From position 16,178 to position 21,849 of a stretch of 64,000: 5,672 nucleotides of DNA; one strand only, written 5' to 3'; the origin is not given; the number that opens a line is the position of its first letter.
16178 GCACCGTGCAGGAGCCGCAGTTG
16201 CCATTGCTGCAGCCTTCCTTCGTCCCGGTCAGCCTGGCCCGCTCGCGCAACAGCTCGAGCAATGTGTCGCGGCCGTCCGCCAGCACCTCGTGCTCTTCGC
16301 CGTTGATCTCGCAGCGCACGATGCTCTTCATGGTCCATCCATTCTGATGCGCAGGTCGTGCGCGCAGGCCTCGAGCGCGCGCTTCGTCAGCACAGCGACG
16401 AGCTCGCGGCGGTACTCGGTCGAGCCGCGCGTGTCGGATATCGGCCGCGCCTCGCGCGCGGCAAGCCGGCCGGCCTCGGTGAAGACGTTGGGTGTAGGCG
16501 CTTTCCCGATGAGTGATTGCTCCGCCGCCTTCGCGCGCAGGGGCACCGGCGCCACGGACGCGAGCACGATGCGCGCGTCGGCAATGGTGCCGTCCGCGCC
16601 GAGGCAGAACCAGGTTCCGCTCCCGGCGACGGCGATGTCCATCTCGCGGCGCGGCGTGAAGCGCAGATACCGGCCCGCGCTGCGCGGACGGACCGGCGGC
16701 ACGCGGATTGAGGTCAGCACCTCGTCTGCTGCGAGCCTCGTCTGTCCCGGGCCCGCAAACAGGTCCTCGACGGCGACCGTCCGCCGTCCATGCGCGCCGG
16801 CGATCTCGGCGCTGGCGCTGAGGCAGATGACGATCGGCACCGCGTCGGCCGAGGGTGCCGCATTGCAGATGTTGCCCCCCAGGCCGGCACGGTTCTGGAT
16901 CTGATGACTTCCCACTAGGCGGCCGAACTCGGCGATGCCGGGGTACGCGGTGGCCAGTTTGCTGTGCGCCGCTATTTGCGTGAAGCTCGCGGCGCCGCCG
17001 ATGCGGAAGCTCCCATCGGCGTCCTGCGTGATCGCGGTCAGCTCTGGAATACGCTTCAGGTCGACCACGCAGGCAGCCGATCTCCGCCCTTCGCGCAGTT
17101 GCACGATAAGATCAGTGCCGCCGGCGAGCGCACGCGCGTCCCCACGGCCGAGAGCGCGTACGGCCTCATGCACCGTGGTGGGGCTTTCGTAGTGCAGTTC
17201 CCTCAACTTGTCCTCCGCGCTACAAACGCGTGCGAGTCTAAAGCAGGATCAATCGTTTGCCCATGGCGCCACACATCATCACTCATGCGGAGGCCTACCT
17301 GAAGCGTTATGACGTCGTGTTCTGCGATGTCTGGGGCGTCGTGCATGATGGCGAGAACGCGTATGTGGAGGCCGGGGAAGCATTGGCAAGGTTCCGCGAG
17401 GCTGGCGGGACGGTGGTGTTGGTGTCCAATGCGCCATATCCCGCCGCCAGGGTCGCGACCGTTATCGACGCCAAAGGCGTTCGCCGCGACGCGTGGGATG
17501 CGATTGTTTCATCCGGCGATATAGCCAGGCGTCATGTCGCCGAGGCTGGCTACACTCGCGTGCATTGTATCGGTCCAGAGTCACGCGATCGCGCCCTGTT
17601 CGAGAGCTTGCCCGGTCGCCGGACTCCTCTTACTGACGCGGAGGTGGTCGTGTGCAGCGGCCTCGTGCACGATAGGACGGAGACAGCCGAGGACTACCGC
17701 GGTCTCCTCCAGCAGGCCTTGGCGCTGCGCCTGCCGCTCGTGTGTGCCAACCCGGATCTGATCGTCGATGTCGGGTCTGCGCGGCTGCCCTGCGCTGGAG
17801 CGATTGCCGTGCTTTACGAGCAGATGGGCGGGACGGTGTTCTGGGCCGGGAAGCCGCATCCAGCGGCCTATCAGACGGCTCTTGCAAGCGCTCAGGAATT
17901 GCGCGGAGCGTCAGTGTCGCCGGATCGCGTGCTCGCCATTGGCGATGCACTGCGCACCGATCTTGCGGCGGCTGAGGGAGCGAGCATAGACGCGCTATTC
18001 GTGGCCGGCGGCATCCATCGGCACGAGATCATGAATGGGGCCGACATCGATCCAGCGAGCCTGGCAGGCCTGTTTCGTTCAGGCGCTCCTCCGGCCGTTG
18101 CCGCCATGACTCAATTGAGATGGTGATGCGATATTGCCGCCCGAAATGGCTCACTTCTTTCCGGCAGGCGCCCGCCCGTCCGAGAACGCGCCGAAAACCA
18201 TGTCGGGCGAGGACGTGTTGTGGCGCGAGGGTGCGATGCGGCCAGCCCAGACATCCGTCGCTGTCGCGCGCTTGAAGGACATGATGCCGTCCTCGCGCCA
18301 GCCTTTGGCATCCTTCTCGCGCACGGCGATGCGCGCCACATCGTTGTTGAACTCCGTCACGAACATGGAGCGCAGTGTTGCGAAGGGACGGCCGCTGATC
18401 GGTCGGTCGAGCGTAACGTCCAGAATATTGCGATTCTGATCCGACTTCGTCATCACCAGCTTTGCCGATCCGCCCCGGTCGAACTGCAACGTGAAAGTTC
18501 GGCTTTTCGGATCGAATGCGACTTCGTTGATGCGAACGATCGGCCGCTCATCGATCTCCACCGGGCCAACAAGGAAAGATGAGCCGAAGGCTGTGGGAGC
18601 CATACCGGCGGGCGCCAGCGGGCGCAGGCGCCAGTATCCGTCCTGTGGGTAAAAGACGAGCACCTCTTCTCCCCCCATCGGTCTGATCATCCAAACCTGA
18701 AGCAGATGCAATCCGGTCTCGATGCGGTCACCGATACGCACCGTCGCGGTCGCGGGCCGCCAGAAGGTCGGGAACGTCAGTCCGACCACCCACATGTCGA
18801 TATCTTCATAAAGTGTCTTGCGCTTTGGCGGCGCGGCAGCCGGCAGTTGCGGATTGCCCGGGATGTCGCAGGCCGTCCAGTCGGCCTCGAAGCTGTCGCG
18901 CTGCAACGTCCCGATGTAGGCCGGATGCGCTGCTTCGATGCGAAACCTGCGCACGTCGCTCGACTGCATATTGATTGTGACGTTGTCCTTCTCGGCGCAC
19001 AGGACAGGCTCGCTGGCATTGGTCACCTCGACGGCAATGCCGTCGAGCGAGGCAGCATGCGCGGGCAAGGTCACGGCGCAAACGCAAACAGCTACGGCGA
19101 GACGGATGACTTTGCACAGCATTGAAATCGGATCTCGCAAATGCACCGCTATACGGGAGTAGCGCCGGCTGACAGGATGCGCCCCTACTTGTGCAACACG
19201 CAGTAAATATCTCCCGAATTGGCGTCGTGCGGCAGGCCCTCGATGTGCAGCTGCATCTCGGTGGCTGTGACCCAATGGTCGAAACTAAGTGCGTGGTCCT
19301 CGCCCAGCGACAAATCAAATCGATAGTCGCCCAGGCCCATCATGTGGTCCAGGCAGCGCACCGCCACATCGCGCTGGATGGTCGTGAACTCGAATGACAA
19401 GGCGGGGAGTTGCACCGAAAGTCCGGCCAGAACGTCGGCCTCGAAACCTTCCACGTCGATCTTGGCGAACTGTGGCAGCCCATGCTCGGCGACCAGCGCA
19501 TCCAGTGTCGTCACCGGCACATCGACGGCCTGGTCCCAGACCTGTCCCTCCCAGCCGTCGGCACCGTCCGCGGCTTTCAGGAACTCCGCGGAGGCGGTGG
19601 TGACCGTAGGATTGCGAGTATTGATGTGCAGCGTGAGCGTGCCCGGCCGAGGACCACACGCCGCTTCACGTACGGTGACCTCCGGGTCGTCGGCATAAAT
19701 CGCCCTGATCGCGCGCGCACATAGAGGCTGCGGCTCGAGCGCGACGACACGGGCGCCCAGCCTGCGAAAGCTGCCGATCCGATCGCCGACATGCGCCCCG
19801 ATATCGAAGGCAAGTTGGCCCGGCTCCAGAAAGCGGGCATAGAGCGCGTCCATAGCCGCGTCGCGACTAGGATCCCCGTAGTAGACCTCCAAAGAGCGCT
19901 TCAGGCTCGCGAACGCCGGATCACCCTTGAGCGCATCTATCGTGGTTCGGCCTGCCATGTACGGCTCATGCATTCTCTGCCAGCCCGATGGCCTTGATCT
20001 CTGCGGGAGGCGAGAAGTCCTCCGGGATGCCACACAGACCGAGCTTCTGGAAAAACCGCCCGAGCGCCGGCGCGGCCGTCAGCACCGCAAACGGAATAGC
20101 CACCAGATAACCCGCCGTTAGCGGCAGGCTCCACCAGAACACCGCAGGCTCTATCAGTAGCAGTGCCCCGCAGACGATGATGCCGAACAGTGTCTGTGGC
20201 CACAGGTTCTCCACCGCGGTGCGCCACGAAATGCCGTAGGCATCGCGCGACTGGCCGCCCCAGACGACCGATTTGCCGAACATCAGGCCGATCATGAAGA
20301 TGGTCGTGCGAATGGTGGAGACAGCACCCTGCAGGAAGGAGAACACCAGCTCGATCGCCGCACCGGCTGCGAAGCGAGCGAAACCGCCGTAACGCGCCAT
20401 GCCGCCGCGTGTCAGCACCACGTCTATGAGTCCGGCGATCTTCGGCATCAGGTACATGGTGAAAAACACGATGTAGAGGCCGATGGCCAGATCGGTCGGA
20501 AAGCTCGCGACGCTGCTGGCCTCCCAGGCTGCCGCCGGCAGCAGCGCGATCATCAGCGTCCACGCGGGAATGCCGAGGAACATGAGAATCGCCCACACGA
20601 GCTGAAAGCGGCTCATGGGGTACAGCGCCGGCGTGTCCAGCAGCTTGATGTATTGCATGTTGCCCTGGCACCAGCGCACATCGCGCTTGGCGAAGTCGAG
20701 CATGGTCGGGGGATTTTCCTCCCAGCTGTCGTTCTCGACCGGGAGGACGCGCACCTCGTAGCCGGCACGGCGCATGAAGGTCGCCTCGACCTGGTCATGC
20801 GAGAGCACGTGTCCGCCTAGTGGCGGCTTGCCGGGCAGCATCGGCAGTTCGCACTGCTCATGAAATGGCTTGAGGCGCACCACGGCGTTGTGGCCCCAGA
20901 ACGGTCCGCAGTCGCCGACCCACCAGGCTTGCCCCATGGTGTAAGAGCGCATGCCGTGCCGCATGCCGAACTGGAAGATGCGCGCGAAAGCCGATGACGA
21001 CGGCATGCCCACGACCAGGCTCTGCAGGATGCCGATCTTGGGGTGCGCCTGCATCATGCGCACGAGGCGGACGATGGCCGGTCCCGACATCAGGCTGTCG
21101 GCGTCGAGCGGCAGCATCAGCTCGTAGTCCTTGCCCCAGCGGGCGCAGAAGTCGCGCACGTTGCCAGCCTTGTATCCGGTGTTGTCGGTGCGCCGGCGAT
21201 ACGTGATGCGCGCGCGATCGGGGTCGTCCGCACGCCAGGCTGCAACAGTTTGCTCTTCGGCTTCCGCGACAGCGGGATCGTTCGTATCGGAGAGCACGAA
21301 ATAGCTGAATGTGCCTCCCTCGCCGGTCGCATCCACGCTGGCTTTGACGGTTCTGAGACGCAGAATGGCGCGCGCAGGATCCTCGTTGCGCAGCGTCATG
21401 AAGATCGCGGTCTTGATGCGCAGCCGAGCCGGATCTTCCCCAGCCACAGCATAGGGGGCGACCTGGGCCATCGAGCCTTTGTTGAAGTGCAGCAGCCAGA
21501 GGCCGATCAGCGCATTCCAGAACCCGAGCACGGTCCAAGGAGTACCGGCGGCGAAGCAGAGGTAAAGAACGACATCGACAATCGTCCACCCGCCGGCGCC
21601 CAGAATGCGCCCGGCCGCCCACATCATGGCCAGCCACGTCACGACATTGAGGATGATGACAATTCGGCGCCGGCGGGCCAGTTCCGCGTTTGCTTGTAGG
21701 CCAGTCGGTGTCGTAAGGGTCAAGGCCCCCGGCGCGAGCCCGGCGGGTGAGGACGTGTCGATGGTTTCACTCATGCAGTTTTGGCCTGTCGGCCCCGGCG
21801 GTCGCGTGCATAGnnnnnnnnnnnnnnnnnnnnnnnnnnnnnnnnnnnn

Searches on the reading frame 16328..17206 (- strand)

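Call 5: search_protein_families(library=pfam, proteins=[window:16328-17206:-], max_evalue=0.01)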
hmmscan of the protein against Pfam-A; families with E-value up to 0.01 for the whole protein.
window:16328-17206:- (292 aa): 2 families
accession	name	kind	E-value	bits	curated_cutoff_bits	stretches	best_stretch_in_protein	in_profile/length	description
PF00941.27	FAD_binding_5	-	3e-42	144.8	27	1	4-170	3-168/170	FAD binding domain in molybdopterin dehydrogenase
PF03450.22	CO_deh_flav_C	-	8e-26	90.6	25.5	1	180-279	2-100/102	CO dehydrogenase flavoprotein C-terminal domain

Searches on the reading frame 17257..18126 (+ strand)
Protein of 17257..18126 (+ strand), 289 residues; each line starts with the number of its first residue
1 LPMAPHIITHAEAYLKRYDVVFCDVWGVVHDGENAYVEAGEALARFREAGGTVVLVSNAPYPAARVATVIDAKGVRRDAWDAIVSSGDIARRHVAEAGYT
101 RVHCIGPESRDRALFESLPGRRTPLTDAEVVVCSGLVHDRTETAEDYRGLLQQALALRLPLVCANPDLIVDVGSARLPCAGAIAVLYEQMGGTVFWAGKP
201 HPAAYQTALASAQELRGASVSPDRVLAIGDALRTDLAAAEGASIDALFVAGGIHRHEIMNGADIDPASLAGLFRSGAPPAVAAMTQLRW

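Call 5: search_protein_families(library=pfam, proteins=[window:17257-18126:+], max_evalue=0.01)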
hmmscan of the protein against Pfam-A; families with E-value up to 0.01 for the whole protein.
window:17257-18126:+ (289 aa): 3 families
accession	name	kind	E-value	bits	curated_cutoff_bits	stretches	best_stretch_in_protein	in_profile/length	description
PF13344.12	Hydrolase_6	-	3.8e-14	53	27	1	21-109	1-90/101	Haloacid dehalogenase-like hydrolase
PF13242.12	Hydrolase_like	-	1.4e-11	44.6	22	1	197-267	2-66/75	HAD-hyrolase-like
PF00702.32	Hydrolase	-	6.4e-10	40.2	26.4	1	190-242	135-190/191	haloacid dehalogenase-like hydrolase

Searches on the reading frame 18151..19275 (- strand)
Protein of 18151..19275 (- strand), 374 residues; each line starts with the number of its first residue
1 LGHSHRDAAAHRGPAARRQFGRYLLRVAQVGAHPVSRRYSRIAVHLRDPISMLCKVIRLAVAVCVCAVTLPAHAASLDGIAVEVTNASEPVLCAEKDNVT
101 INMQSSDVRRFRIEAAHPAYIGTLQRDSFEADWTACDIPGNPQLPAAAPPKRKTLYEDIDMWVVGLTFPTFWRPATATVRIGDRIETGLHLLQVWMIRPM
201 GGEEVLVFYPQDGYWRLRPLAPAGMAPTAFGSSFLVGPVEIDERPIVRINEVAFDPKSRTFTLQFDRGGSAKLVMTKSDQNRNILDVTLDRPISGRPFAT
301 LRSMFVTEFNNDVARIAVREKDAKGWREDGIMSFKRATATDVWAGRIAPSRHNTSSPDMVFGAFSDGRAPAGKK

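Call 5: search_protein_families(library=pfam, proteins=[window:18151-19275:-], max_evalue=0.01)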
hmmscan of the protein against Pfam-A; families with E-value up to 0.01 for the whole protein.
window:18151-19275:- (374 aa): 0 families

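Call 22: search_protein_families(library=ncbifam, proteins=[window:18151-19275:-], max_evalue=0.001)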
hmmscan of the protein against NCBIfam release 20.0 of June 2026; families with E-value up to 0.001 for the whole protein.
window:18151-19275:- (374 aa): 0 families

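Call 96: search_protein_families(library=pfam, proteins=[window:18151-19275:-], max_evalue=0.01)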
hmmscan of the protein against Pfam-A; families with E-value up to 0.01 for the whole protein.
window:18151-19275:- (374 aa): 0 families

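Call 103: predict_structure(protein=window:18151-19122:-)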
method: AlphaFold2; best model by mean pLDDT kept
length: 323 residues; sequences in the alignment: 1
mean_pLDDT: 33.2   pTM: 0.25
mean pLDDT of the five models: 33.2, 30.1, 29.7, 28.7, 27.7
residues with pLDDT >= 90: 0; 70-90: 0; 50-70: 21; < 50: 302
segments of 3 or more residues with pLDDT < 50: 1-199, 215-217, 224-323
pLDDT, mean of each block of 10 residues (from residue 1): 29 24 25 28 31 30 29 28 29 28 26 31 30 29 29 36 35 33 28 40 60 54 46 40 33 35 39 40 33 30 26 28 31
secondary structure, 60 per line:
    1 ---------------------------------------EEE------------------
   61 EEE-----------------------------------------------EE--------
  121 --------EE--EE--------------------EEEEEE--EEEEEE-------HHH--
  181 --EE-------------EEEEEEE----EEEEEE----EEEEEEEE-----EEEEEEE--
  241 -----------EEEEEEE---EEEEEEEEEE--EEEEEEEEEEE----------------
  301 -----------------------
elements in order: E40-42 E61-63 E155-160 E163-168 E198-204 E209-214 E219-226 E232-238 E252-258 E262-271 E274-284

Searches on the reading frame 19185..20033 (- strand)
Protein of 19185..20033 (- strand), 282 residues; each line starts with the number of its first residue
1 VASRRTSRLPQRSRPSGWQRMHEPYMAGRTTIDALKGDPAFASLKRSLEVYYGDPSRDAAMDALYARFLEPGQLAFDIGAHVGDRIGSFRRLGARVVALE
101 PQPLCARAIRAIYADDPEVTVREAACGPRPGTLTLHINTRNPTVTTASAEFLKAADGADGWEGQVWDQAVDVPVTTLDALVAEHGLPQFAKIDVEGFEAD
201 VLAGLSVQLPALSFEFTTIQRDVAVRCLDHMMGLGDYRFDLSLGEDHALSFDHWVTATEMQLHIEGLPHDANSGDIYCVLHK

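Call 5: search_protein_families(library=pfam, proteins=[window:19185-20033:-], max_evalue=0.01)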
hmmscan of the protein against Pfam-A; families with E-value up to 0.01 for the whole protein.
window:19185-20033:- (282 aa): 1 family
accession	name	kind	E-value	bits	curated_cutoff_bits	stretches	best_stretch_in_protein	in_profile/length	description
PF05050.19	Methyltransf_21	-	1.1e-14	55.4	22.7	1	77-209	1-136/173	Methyltransferase FkbM domain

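Call 22: search_protein_families(library=ncbifam, proteins=[window:19185-20033:-], max_evalue=0.001)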
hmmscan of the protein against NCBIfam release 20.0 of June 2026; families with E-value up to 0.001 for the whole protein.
window:19185-20033:- (282 aa): 2 families
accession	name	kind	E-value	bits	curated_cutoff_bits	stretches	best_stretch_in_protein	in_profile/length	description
TIGR01444.1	fkbM_fam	subfamily_domain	2.7e-24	86.2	37.7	1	76-208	3-130/143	FkbM family methyltransferase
NF000468.1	Erm37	exception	3.7e-05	23.8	350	1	64-114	25-75/179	23S rRNA (adenine(2058)-N(6))-methyltransferase Erm(37)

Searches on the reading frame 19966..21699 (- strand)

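Call 22: search_protein_families(library=ncbifam, proteins=[window:19966-21699:-], max_evalue=0.001)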
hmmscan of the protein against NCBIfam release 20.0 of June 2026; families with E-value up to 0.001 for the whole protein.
window:19966-21699:- (577 aa): 9 families
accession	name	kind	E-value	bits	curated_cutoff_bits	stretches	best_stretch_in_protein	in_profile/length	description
NF003963.0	PRK05454.2-6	equivalog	1.1e-281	935.7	884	1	2-575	30-602/610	glucans biosynthesis glucosyltransferase MdoH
NF003958.0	PRK05454.2-1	equivalog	1.8e-157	525.6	419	1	8-571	18-598/704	glucans biosynthesis glucosyltransferase MdoH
NF003962.0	PRK05454.2-5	equivalog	6.9e-147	490.7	328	1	5-570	52-614/641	glucans biosynthesis glucosyltransferase MdoH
NF003956.0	PRK05454.1-3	equivalog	1.8e-133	446.3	864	1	3-568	51-622/718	glucans biosynthesis glucosyltransferase MdoH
NF003960.0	PRK05454.2-3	equivalog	8.1e-115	384.7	829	1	8-570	69-635/659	glucans biosynthesis glucosyltransferase MdoH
NF003955.0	PRK05454.1-1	equivalog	7.5e-111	371.4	1037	1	42-570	201-740/855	glucans biosynthesis glucosyltransferase MdoH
NF003957.0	PRK05454.1-4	equivalog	6e-101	338.7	1131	1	9-566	59-626/645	glucans biosynthesis glucosyltransferase MdoH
NF003959.0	PRK05454.2-2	equivalog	7.8e-101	338.3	550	1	6-564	10-563/599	glucans biosynthesis glucosyltransferase MdoH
NF003961.0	PRK05454.2-4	equivalog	6.4e-94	315.6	583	1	27-568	55-606/643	glucans biosynthesis glucosyltransferase MdoH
